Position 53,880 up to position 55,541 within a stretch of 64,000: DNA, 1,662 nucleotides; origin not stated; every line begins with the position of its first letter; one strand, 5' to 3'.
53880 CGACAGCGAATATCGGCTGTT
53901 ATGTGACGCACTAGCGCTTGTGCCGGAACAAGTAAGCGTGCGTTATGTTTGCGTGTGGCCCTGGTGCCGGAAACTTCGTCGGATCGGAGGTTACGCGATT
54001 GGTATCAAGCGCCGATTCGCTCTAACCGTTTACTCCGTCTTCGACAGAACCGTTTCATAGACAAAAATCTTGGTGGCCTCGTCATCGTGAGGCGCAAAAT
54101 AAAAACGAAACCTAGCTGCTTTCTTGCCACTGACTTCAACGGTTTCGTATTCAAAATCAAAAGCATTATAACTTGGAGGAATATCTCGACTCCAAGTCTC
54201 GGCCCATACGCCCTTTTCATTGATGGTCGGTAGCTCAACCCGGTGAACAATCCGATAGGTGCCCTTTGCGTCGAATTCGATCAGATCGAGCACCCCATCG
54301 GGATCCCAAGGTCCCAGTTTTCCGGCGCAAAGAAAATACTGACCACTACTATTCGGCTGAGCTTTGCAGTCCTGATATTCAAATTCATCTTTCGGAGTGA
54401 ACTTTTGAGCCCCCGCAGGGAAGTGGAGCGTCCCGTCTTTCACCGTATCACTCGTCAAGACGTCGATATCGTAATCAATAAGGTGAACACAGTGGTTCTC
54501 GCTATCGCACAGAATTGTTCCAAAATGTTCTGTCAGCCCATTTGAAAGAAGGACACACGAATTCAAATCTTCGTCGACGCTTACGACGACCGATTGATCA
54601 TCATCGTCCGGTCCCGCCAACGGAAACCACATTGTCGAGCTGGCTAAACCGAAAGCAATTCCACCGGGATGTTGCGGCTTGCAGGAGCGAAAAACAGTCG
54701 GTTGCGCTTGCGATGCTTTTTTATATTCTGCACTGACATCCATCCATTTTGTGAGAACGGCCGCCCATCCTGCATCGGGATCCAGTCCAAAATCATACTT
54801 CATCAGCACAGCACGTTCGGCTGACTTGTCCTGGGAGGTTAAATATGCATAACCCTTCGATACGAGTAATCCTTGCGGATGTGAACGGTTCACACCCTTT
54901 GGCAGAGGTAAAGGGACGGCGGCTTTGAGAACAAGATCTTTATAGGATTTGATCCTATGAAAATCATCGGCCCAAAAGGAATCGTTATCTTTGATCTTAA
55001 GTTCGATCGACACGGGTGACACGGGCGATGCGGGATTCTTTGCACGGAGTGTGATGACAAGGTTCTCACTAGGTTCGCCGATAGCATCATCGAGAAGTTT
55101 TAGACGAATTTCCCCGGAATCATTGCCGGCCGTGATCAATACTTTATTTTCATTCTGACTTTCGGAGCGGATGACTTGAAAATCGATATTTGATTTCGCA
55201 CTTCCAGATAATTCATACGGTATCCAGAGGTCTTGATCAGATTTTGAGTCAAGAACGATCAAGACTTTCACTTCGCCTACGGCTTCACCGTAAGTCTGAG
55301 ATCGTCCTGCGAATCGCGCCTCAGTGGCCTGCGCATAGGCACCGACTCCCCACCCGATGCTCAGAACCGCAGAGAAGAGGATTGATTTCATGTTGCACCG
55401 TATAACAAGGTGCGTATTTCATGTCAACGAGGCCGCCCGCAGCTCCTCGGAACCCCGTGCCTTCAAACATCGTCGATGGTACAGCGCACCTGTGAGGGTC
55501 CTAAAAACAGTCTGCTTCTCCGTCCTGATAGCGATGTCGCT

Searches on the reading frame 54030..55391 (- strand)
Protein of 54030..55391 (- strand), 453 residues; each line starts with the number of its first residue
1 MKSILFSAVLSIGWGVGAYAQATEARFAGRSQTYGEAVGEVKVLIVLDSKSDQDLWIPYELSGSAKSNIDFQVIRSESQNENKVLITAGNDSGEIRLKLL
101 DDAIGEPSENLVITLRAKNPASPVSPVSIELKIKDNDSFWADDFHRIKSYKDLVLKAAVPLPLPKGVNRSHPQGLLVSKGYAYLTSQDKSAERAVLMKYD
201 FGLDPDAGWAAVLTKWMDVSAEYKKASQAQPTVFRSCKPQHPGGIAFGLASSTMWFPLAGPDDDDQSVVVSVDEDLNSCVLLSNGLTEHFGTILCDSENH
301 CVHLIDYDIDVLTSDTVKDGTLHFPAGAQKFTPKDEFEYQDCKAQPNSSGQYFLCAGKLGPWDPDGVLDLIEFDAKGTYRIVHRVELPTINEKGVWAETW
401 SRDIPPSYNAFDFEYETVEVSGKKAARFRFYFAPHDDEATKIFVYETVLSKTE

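Call 49: search_protein_families(library=pfam, proteins=[window:54030-55391:-], max_evalue=0.01)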
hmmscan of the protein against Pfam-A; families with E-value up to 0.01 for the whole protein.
window:54030-55391:- (453 aa): 2 families
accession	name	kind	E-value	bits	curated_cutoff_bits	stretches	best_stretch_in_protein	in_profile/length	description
PF03160.20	Calx-beta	-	1.5e-05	25.5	27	1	27-136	10-118/119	Calx-beta domain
PF20055.5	DUF6454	-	0.00024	20.7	22.3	1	240-449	97-290/292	Family of unknown function (DUF6454)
